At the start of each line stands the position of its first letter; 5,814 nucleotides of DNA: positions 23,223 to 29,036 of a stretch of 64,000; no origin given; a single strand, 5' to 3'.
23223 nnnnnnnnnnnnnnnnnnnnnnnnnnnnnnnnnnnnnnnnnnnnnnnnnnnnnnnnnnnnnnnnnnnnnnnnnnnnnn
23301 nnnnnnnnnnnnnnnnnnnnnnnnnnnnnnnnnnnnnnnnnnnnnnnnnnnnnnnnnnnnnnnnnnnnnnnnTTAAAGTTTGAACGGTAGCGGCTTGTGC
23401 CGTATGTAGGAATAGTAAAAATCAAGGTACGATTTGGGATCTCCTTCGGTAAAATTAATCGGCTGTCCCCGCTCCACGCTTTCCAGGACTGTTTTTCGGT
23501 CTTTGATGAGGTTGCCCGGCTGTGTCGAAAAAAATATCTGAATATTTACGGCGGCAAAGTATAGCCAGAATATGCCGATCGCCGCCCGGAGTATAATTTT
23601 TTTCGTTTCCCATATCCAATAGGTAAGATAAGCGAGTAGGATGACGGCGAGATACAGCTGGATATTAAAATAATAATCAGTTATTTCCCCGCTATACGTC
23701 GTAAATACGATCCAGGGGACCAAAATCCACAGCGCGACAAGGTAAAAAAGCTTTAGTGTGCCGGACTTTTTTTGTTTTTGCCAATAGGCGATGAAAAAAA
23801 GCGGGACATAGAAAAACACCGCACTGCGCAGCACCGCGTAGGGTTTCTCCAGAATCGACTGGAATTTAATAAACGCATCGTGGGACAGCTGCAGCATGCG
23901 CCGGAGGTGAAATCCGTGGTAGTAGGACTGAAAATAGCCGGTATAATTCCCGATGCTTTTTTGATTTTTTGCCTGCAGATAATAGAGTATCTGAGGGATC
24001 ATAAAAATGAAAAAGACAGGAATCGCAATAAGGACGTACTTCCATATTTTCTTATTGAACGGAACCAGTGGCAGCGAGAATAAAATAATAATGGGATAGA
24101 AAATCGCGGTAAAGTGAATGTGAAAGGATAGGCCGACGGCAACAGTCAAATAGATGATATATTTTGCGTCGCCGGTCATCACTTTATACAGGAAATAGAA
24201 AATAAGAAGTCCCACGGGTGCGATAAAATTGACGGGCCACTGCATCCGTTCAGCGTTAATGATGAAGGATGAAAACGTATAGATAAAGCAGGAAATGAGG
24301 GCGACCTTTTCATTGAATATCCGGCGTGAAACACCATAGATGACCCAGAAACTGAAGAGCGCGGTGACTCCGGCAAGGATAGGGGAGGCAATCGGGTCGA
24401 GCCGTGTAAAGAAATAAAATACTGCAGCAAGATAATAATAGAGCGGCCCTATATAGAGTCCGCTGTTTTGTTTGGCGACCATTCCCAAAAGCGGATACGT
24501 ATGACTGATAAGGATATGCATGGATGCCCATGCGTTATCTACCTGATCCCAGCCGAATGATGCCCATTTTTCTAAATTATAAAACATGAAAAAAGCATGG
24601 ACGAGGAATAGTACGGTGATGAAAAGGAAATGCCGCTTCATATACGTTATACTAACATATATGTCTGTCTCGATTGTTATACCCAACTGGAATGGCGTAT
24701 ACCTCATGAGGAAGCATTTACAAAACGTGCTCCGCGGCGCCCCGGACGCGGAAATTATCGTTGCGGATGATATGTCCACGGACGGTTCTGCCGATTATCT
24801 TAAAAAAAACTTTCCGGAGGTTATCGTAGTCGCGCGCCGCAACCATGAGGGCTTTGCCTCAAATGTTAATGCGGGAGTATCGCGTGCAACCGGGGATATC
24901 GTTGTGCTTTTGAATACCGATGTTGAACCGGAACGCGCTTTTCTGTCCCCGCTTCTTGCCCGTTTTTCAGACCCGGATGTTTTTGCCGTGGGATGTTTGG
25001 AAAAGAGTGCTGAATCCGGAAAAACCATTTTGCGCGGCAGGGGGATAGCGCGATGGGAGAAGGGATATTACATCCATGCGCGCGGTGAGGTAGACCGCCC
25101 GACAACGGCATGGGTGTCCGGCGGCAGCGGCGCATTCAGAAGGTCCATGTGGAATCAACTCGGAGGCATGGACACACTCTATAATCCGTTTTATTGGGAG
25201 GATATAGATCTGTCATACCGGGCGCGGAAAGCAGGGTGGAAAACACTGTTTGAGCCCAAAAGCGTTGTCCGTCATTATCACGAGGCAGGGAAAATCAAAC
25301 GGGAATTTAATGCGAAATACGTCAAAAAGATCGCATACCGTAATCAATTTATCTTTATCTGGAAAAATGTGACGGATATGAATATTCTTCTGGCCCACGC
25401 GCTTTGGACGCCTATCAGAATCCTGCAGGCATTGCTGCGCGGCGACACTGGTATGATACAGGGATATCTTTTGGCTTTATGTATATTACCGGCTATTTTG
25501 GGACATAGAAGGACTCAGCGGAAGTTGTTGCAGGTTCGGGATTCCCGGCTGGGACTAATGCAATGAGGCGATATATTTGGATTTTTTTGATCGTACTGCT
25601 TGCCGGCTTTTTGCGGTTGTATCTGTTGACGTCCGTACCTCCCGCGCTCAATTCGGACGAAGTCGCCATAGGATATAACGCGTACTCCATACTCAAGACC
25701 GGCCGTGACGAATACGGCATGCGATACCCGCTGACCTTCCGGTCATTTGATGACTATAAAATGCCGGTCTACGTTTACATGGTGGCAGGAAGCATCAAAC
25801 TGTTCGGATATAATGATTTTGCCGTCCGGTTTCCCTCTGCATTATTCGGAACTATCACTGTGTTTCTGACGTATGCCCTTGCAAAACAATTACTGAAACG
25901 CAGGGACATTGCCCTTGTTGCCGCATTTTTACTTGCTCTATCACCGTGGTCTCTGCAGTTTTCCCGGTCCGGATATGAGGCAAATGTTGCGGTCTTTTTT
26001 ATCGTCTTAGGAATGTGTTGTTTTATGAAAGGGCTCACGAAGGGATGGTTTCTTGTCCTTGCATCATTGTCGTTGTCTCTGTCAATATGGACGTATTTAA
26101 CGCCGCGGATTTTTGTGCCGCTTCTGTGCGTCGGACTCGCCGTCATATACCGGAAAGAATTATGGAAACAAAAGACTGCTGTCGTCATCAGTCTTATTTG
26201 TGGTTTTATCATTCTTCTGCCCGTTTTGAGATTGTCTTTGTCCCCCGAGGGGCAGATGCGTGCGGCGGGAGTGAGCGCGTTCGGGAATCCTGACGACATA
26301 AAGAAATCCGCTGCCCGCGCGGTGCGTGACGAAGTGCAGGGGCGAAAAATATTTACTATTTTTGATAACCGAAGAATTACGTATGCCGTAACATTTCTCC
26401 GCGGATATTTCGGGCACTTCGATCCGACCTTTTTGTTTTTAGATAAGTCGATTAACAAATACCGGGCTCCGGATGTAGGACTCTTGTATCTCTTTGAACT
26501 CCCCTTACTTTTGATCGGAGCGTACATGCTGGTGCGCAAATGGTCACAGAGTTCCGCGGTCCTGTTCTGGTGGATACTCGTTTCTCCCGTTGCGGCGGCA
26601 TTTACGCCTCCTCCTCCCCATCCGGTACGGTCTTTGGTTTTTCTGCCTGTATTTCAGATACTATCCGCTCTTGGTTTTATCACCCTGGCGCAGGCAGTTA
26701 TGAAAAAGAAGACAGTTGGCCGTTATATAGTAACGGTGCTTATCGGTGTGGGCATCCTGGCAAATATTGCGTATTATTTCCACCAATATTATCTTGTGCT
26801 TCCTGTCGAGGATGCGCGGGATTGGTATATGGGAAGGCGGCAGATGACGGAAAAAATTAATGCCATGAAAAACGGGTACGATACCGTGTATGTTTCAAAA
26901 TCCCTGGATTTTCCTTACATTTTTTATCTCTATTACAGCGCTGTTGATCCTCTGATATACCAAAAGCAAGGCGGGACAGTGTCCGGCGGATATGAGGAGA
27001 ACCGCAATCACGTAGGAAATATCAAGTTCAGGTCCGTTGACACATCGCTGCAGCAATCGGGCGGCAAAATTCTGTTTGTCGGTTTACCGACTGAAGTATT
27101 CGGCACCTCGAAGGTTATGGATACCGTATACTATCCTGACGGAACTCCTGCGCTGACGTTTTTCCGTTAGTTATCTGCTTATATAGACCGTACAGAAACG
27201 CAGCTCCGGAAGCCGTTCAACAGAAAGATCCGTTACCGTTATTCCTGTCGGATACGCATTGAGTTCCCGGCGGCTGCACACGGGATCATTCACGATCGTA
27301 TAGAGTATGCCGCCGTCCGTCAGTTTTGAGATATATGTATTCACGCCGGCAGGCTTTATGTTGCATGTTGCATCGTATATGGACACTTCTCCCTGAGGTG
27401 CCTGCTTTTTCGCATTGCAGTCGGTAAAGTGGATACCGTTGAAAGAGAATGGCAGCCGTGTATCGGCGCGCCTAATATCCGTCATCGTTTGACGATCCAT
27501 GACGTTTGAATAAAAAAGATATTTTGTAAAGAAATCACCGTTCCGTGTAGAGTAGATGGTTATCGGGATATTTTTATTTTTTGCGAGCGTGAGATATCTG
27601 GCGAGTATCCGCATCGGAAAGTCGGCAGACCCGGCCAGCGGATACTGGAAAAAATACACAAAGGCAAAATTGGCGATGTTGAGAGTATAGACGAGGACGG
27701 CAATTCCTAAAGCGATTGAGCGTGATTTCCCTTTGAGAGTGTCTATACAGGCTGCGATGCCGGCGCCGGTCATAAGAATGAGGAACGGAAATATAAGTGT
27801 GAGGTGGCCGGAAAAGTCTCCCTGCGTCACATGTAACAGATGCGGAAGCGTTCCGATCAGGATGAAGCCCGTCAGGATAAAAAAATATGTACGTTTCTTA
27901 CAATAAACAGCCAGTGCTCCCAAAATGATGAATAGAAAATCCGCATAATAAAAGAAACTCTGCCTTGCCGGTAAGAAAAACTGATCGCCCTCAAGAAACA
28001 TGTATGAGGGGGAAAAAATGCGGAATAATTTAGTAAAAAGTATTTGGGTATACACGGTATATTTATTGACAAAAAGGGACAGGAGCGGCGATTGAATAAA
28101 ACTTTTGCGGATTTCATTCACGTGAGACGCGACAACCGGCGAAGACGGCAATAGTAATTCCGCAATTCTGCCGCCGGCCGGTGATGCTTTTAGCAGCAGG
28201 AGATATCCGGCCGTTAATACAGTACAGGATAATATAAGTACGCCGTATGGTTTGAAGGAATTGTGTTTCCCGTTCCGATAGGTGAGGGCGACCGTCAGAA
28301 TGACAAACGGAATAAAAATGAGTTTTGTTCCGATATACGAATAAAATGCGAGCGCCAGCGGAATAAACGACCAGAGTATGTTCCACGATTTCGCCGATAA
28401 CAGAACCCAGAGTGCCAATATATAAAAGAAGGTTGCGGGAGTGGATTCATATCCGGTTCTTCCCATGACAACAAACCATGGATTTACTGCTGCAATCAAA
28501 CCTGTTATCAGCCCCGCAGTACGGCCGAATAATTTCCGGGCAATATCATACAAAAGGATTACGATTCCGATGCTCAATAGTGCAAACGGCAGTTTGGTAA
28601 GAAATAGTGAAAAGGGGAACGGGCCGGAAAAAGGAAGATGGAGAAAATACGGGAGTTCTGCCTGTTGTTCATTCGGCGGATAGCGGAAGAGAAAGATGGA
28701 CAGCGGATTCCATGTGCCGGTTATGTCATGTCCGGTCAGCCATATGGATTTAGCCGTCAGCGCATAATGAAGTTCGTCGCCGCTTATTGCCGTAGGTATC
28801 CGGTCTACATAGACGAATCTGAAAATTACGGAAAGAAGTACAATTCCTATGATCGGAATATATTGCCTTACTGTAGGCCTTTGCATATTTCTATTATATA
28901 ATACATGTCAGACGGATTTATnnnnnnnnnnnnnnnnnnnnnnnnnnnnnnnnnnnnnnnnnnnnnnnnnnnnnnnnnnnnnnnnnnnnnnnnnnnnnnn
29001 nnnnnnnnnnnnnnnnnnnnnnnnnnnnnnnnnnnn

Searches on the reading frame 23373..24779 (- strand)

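Call 22: search_protein_families(library=pfam, proteins=[window:23373-24779:-], max_evalue=0.00001)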
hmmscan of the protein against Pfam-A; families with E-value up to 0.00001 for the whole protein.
window:23373-24779:- (468 aa): 1 family
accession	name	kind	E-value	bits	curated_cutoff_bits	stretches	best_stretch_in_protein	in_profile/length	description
PF13231.12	PMT_2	-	3.4e-09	37.5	26.1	1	112-260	4-154/160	Dolichyl-phosphate-mannose-protein mannosyltransferase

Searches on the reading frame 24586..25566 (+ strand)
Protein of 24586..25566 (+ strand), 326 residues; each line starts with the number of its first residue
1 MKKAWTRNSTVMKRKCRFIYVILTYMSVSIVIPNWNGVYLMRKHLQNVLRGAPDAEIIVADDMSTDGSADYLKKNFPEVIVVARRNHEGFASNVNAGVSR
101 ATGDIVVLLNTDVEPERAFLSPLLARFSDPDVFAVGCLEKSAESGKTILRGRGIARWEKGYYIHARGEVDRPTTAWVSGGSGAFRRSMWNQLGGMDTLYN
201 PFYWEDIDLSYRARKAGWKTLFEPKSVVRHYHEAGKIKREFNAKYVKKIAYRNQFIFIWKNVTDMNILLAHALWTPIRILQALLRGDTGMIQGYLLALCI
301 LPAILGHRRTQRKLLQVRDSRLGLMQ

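Call 22: search_protein_families(library=pfam, proteins=[window:24586-25566:+], max_evalue=0.00001)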
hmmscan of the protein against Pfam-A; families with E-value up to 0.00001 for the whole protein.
window:24586-25566:+ (326 aa): 3 families
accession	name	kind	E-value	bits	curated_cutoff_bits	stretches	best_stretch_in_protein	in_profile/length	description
PF00535.33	Glycos_transf_2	-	9.4e-23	81.4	23.3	1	29-188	1-163/168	Glycosyl transferase family 2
PF13641.12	Glyco_tranf_2_3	-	1.2e-21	78.3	27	1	28-234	3-215/230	Glycosyltransferase like family 2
PF13632.12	Glyco_trans_2_3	-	1.7e-06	28.5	27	1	105-242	1-134/198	Glycosyl transferase family group 2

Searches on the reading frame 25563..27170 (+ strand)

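Call 22: search_protein_families(library=pfam, proteins=[window:25563-27170:+], max_evalue=0.00001)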
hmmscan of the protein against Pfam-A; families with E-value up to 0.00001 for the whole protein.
window:25563-27170:+ (535 aa): 2 families
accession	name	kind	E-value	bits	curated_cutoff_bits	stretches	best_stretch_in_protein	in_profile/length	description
PF13231.12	PMT_2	-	7.5e-14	52.7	26.1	1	68-222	4-158/160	Dolichyl-phosphate-mannose-protein mannosyltransferase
PF02366.24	PMT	-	5.1e-11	43.1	22.7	1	61-197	58-202/245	Dolichyl-phosphate-mannose-protein mannosyltransferase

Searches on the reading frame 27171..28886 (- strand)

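Call 22: search_protein_families(library=pfam, proteins=[window:27171-28886:-], max_evalue=0.00001)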
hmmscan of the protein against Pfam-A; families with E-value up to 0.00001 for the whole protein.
window:27171-28886:- (571 aa): 1 family
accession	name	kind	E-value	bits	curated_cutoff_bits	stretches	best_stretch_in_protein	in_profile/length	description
PF13231.12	PMT_2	-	1.4e-10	42.1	26.1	1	93-223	20-153/160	Dolichyl-phosphate-mannose-protein mannosyltransferase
